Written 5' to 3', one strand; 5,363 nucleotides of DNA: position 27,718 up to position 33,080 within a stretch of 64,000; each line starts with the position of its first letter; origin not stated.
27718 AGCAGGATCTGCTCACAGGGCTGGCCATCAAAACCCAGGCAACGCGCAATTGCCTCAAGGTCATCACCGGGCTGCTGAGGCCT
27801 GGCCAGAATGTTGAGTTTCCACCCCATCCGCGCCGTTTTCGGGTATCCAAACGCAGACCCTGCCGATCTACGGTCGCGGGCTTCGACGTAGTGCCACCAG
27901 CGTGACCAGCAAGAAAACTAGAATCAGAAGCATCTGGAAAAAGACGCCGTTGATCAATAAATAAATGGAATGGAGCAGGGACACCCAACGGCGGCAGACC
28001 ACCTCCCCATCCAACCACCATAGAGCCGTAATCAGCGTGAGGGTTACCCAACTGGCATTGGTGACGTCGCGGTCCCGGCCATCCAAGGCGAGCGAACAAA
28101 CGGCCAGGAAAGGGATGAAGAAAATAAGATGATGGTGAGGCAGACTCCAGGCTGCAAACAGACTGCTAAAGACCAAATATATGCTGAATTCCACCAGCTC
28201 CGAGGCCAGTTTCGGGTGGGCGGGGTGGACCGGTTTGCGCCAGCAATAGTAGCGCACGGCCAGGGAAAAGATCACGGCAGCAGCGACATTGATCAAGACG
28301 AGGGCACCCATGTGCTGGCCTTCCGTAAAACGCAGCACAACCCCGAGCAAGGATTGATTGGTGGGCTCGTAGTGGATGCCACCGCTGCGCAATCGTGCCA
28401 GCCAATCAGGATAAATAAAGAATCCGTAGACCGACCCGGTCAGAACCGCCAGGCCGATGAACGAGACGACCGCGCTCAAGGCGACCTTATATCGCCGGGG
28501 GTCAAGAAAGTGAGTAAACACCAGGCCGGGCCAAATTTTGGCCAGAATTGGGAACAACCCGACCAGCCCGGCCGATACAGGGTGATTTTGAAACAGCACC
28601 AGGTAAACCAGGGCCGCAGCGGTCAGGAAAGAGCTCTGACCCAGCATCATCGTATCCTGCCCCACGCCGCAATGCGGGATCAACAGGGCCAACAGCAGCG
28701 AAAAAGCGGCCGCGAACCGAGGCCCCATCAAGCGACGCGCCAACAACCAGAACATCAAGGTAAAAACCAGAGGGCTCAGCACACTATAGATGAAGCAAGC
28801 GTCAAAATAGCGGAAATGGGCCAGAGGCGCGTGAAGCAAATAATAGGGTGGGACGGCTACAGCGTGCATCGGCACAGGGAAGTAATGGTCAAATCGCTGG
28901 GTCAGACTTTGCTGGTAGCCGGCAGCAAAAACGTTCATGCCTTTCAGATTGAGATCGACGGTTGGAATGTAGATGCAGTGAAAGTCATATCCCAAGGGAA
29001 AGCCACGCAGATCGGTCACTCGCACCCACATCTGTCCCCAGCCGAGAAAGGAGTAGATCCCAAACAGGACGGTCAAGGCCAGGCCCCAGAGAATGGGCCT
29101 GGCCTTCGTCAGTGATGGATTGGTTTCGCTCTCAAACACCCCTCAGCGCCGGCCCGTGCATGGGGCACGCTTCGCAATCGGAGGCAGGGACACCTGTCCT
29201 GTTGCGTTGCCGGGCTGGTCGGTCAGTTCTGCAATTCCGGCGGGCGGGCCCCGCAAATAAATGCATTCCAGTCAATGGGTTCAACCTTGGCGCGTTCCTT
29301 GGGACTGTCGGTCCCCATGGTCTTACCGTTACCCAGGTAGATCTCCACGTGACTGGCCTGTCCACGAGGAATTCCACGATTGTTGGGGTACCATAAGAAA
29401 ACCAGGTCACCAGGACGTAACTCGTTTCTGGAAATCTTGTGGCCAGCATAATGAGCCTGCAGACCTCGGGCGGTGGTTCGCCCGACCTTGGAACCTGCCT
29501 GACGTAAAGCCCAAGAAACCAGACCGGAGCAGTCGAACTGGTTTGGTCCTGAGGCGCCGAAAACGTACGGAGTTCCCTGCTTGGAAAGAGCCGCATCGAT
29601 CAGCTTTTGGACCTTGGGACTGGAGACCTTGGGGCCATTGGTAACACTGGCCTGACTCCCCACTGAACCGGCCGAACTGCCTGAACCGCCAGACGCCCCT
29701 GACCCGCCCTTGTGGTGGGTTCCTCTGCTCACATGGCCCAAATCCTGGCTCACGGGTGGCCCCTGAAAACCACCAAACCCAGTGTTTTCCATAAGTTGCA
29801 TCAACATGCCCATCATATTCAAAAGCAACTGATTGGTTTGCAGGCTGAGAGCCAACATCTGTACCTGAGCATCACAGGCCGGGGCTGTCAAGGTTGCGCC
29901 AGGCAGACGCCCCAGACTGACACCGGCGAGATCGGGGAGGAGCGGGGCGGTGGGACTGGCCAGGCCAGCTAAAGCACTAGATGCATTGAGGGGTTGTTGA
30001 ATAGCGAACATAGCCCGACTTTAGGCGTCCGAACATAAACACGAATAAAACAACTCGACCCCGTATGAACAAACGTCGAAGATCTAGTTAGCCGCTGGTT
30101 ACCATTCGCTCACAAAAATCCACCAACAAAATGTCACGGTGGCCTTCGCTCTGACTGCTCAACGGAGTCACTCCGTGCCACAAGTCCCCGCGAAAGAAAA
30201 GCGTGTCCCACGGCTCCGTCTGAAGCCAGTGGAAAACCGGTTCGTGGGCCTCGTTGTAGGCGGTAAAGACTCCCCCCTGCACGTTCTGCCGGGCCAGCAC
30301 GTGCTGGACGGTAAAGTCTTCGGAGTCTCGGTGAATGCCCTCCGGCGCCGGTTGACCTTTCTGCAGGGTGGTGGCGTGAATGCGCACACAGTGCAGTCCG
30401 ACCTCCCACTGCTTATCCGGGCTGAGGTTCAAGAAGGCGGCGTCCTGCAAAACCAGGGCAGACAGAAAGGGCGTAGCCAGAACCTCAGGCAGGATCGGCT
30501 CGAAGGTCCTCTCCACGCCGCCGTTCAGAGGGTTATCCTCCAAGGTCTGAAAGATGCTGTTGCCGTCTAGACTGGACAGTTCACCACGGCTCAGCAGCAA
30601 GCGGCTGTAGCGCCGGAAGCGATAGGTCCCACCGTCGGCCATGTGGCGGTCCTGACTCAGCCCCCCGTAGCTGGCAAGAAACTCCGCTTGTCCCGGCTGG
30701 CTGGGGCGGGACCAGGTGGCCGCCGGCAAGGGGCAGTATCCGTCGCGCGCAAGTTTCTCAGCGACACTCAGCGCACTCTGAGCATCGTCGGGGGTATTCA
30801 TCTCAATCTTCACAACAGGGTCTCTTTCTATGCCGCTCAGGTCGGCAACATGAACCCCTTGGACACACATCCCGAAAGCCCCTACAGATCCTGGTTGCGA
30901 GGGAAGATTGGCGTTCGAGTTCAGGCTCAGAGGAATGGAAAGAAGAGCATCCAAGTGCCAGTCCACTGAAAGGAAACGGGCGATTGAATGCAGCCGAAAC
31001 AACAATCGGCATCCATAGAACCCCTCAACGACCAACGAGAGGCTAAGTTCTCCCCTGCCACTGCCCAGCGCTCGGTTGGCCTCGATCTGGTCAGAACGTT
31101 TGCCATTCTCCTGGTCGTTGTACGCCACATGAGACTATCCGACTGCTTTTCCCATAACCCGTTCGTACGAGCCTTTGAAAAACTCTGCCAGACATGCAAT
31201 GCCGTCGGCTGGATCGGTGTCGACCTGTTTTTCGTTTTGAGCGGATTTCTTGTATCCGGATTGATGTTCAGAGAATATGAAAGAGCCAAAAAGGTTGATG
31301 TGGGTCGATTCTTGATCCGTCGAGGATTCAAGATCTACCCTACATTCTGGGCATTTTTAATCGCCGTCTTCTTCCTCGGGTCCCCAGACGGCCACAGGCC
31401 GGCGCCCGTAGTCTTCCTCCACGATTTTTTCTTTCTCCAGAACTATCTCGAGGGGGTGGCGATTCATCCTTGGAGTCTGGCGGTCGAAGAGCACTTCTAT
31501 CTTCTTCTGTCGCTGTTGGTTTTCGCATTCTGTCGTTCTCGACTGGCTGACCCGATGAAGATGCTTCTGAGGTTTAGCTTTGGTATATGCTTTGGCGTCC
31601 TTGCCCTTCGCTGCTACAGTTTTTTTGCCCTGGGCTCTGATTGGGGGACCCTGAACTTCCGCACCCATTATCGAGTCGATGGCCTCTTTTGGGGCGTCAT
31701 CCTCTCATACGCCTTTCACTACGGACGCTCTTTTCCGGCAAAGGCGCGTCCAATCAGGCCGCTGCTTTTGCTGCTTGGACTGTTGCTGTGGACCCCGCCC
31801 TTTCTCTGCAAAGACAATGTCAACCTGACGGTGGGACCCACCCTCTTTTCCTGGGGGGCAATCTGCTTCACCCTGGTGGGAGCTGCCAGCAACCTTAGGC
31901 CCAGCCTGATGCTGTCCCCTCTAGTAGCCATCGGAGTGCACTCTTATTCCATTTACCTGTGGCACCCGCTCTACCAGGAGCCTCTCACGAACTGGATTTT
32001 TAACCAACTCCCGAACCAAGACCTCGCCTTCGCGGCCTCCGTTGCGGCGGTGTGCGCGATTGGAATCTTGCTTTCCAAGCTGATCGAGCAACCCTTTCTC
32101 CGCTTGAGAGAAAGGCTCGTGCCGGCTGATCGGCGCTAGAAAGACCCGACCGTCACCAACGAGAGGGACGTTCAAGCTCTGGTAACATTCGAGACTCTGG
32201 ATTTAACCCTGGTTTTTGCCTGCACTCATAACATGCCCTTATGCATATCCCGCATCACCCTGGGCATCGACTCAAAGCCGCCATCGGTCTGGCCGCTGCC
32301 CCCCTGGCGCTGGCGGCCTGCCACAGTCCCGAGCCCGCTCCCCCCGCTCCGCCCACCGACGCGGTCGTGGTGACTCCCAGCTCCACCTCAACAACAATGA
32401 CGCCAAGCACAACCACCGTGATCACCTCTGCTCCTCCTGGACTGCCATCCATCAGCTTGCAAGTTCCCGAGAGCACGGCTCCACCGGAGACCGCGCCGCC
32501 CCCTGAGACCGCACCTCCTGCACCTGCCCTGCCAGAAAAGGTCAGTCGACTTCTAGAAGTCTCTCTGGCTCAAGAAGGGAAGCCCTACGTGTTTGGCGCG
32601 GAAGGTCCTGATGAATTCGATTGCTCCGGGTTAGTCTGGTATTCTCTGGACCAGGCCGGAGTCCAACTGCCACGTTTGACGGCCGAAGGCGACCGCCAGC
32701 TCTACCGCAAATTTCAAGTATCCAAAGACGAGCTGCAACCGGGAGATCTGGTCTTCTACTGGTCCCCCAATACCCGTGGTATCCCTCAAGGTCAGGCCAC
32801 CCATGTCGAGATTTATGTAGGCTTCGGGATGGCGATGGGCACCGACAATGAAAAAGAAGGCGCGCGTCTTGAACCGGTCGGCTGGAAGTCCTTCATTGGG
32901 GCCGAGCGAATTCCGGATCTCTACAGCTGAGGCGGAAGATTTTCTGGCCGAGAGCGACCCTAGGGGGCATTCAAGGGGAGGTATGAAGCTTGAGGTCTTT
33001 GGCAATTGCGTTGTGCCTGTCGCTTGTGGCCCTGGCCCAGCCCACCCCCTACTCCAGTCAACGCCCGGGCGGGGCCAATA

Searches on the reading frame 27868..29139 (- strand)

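Call 36: search_protein_families(library=pfam, proteins=[window:27868-29139:-], max_evalue=0.0001)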
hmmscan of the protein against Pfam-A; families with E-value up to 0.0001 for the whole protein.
window:27868-29139:- (423 aa): 1 family
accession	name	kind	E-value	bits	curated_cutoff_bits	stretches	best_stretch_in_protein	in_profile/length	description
PF09594.16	GT87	-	2.3e-16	60.7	25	1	97-302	5-216/237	Glycosyltransferase family 87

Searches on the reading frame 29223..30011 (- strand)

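Call 36: search_protein_families(library=pfam, proteins=[window:29223-30011:-], max_evalue=0.0001)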
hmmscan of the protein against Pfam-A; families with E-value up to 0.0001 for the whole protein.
window:29223-30011:- (262 aa): 2 families
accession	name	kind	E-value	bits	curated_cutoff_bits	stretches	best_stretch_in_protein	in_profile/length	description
PF00877.26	NLPC_P60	-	9.5e-19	67.8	23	1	146-246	1-91/105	NlpC/P60 family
PF05382.19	Amidase_5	-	7.2e-05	23.2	21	0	154-231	24-103/142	Bacteriophage peptidoglycan hydrolase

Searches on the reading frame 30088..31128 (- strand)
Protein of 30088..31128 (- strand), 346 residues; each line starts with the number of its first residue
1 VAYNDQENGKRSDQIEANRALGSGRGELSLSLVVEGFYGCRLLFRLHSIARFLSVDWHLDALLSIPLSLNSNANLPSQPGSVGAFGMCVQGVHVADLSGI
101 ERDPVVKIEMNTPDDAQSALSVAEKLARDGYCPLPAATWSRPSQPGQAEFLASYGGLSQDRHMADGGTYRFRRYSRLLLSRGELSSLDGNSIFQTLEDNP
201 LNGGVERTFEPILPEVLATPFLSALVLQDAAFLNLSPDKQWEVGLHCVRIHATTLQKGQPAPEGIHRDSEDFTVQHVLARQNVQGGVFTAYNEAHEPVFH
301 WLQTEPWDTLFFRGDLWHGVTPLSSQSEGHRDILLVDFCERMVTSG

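Call 36: search_protein_families(library=pfam, proteins=[window:30088-31128:-], max_evalue=0.0001)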
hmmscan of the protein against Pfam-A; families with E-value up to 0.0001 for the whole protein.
window:30088-31128:- (346 aa): 1 family
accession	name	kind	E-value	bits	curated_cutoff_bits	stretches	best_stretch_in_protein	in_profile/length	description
PF10014.15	2OG-Fe_Oxy_2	-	1.4e-47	162.3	23.1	1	153-336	3-191/192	2OG-Fe dioxygenase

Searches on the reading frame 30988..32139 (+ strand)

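Call 36: search_protein_families(library=pfam, proteins=[window:30988-32139:+], max_evalue=0.0001)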
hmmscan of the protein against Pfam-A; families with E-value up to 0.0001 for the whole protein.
window:30988-32139:+ (383 aa): 1 family
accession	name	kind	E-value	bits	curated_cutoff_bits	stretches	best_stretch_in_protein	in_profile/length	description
PF01757.29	Acyl_transf_3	-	1.2e-27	97.3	31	1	31-360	3-323/326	Acyltransferase domain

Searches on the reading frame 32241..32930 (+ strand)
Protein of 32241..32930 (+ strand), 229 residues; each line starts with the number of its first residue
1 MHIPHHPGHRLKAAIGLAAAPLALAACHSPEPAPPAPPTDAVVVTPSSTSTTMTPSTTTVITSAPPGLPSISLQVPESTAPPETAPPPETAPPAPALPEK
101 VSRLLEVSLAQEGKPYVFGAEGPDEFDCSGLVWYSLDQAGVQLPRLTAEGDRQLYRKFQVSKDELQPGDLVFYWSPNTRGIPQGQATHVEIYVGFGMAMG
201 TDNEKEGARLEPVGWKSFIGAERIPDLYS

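Call 36: search_protein_families(library=pfam, proteins=[window:32241-32930:+], max_evalue=0.0001)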
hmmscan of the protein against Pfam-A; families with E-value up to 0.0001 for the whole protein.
window:32241-32930:+ (229 aa): 1 family
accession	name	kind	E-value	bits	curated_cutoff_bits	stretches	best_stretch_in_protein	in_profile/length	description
PF00877.26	NLPC_P60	-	3.6e-18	65.9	23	1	113-202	1-81/105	NlpC/P60 family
